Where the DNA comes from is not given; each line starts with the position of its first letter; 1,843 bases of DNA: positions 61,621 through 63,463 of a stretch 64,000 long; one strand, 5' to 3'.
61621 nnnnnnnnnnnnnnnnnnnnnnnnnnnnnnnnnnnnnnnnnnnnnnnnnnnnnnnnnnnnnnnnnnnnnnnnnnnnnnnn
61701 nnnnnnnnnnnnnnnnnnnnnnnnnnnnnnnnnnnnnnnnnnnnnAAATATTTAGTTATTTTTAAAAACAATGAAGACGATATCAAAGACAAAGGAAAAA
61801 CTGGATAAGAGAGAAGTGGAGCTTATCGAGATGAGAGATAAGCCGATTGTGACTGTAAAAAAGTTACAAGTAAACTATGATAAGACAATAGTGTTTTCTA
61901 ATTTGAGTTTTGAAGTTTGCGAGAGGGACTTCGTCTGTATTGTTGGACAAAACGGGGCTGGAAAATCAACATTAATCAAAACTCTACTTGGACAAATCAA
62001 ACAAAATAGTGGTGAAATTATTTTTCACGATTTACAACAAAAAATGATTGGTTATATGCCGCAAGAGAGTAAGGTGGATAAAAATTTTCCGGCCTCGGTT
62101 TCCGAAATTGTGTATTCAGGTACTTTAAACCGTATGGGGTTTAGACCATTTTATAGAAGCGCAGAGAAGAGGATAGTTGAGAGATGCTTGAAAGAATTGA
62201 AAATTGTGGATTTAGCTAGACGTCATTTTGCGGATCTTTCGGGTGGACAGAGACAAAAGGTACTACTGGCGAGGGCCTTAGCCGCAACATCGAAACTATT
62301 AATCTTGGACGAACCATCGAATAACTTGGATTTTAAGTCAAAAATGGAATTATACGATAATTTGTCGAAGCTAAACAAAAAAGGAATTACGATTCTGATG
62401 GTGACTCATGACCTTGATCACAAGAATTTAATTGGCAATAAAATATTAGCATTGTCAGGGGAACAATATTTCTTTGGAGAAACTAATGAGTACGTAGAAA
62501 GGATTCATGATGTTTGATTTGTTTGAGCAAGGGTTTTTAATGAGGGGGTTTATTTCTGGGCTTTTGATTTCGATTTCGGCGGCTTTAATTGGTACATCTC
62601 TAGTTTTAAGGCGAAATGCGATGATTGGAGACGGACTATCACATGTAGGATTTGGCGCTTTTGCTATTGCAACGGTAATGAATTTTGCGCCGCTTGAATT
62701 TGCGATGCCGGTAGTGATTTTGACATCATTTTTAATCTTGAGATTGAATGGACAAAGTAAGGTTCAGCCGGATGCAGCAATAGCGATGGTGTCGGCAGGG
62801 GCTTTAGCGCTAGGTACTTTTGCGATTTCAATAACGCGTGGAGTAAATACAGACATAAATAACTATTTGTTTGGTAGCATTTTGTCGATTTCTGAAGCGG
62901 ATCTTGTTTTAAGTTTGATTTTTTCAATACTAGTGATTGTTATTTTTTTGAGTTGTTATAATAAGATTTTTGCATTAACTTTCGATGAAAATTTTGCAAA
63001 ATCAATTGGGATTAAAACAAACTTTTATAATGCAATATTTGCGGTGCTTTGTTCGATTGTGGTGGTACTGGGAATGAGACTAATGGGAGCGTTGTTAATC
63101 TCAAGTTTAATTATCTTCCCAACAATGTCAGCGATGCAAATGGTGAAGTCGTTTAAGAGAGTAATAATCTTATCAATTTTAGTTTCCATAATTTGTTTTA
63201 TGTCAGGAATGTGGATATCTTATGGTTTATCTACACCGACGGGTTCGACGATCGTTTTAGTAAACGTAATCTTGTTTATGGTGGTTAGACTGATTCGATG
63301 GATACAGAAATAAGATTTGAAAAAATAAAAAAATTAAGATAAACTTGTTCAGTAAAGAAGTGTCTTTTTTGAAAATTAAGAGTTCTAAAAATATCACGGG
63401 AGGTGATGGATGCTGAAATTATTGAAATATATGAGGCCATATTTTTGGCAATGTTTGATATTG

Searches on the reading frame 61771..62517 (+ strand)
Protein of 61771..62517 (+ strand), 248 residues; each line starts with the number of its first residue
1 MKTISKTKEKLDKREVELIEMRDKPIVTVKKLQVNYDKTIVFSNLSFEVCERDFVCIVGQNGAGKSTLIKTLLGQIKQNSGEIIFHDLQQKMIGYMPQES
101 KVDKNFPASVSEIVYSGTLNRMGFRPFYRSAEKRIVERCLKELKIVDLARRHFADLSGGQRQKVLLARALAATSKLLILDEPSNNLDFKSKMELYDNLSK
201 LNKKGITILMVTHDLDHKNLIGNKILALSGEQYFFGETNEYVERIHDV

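Call 60: search_protein_families(library=pfam, proteins=[window:61771-62517:+], max_evalue=0.01)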
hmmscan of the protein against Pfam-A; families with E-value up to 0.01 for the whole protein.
window:61771-62517:+ (248 aa): 17 families
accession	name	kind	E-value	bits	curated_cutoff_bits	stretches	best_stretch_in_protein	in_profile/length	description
PF00005.33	ABC_tran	-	1.7e-27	97.1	25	1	43-184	2-137/137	ABC transporter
PF13304.12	AAA_21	-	2.7e-12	47.8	27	2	152-214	234-299/304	AAA domain, putative AbiEii toxin, Type IV TA system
PF13401.12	AAA_22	-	4.5e-07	30.7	27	1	52-215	5-126/130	AAA domain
PF02463.25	SMC_N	-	6.5e-07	29.4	40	1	50-214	22-198/220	RecF/RecN/SMC N terminal domain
PF03193.22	RsgA_GTPase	-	4.7e-06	27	30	1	29-83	84-137/174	RsgA GTPase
PF13476.12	AAA_23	-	7.3e-05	23.9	27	1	42-71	10-38/201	AAA domain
PF01926.29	MMR_HSR1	-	0.00047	20.7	21.9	1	55-86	2-32/113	50S ribosome-binding GTPase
PF01935.23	DUF87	-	0.00049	20.7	23.2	1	55-208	26-176/220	Helicase HerA, central domain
PF13555.12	AAA_29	-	0.00056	20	27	1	42-69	12-39/61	P-loop containing region of AAA domain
PF09818.15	ABC_ATPase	-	0.0011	18.5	23.2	0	153-236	155-238/283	P-loop domain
PF13175.12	AAA_15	-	0.0013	18.8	32.1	0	45-72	24-43/374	AAA ATPase domain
PF13514.12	AAA_27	-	0.0022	18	22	1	44-90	18-67/206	AAA domain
PF13191.12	AAA_16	-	0.004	18.1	32.6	1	53-85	25-55/167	AAA ATPase domain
PF00931.28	NB-ARC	-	0.0042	16.8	23.5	0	48-78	14-44/248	NB-ARC domain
PF13173.12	AAA_14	-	0.0063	17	27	0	53-93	3-42/129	AAA domain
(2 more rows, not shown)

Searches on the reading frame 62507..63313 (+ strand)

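Call 60: search_protein_families(library=pfam, proteins=[window:62507-63313:+], max_evalue=0.01)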
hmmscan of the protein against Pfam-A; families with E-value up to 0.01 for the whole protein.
window:62507-63313:+ (268 aa): 2 families
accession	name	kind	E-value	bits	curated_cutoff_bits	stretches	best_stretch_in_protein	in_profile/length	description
PF00950.22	ABC-3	-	2.7e-56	191.4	20.1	1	10-260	4-254/258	ABC 3 transport family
PF01032.23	FecCD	-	2.4e-08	33.8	26.5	1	60-257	104-305/311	FecCD transport family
